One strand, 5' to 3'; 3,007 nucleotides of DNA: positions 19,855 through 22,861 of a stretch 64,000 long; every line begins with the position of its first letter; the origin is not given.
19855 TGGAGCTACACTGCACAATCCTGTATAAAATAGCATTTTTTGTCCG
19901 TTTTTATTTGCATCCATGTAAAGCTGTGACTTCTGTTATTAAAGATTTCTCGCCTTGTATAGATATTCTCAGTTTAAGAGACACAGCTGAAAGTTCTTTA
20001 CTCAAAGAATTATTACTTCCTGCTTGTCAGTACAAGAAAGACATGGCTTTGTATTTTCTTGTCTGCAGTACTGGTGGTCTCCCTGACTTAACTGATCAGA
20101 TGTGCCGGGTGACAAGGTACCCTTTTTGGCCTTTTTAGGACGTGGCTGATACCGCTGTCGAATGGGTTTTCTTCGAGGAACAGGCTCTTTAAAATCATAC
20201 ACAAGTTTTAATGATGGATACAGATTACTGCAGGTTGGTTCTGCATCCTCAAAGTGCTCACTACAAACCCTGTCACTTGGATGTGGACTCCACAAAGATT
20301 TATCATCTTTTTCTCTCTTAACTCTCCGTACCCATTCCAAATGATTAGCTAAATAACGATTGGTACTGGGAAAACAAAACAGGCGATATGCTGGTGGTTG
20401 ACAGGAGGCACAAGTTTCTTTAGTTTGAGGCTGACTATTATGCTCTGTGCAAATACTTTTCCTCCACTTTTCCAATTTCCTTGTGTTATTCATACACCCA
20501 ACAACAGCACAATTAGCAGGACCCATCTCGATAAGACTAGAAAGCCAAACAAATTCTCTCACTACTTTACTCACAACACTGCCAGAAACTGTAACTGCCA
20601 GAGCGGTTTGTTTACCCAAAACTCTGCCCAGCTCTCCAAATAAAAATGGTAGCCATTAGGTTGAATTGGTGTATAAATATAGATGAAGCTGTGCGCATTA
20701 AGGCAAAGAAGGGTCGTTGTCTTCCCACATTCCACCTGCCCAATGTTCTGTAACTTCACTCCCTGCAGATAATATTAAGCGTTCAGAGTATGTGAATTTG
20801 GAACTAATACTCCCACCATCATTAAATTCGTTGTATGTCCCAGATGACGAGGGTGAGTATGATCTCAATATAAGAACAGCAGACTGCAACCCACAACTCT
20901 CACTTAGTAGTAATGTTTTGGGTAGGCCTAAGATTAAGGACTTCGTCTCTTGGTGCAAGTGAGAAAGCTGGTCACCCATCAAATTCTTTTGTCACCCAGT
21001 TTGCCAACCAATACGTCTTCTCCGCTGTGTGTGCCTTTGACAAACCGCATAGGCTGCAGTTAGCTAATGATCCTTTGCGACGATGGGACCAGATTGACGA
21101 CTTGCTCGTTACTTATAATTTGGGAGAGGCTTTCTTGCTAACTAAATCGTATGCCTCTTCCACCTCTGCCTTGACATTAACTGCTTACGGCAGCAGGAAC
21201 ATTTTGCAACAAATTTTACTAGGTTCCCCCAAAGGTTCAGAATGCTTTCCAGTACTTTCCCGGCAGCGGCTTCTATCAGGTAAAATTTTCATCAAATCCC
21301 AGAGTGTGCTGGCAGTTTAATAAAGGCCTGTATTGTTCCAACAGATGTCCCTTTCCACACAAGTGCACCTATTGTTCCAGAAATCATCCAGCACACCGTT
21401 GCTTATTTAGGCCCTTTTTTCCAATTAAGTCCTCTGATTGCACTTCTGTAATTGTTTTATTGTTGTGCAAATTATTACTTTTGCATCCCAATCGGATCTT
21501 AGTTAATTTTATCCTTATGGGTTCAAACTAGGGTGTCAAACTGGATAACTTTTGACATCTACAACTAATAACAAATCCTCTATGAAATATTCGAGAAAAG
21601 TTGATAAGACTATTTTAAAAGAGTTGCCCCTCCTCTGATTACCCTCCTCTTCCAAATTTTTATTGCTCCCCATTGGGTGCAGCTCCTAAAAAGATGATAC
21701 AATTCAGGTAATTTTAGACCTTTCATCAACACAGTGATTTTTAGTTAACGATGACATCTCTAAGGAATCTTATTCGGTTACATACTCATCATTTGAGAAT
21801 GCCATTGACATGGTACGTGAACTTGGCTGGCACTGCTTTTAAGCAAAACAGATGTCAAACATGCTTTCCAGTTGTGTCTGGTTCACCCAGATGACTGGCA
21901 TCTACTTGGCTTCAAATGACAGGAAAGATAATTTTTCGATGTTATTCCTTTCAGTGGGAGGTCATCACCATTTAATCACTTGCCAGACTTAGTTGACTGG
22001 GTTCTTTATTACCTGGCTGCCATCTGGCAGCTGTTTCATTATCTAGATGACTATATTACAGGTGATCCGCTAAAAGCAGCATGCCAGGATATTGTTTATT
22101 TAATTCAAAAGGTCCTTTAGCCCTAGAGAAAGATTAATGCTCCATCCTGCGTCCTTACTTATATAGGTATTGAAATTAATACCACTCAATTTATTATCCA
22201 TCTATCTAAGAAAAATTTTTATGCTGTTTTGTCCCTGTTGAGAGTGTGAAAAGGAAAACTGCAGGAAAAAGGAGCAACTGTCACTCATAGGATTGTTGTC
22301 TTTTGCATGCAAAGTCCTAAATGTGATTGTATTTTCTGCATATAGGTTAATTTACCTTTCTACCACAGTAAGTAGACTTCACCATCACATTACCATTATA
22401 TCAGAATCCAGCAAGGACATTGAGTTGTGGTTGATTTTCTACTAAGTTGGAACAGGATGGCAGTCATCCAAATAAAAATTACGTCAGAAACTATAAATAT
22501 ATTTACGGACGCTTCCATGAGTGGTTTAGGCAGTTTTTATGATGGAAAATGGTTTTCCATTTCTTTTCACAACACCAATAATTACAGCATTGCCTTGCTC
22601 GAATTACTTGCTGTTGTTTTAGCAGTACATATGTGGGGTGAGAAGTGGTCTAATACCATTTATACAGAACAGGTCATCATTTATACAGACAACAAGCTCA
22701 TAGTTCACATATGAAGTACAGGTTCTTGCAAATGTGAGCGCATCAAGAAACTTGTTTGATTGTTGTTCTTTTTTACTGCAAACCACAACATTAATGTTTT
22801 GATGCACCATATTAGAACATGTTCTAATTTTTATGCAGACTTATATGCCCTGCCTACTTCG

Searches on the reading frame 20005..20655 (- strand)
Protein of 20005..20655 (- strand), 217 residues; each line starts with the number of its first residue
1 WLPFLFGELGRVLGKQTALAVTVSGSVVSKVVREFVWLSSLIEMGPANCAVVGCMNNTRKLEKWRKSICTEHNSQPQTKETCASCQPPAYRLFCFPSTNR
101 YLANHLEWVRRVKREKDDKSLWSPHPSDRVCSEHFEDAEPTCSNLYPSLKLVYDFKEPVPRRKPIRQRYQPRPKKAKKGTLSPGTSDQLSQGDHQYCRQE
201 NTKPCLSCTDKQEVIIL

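Call 29: search_protein_families(library=pfam, max_evalue=0.01, proteins=[window:20005-20655:-])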
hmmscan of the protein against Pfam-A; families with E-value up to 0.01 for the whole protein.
window:20005-20655:- (217 aa): 1 family
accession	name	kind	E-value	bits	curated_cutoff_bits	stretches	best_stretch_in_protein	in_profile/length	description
PF05485.17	THAP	-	9.5e-05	23.5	23.9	1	49-142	1-62/87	THAP domain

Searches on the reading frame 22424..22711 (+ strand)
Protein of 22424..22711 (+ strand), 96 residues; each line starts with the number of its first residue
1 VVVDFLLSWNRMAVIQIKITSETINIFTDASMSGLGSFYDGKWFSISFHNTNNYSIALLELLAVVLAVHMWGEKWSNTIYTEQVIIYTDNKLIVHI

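Call 29: search_protein_families(library=pfam, max_evalue=0.01, proteins=[window:22424-22711:+])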
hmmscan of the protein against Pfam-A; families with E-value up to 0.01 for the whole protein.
window:22424-22711:+ (96 aa): 2 families
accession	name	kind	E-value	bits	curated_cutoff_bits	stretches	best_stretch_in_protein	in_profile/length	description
PF17917.7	RT_RNaseH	-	5.1e-06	27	24.8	1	22-94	4-83/105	RNase H-like domain found in reverse transcriptase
PF17919.7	RT_RNaseH_2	-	0.0041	17.6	29.8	0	20-72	27-90/100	RNase H-like domain found in reverse transcriptase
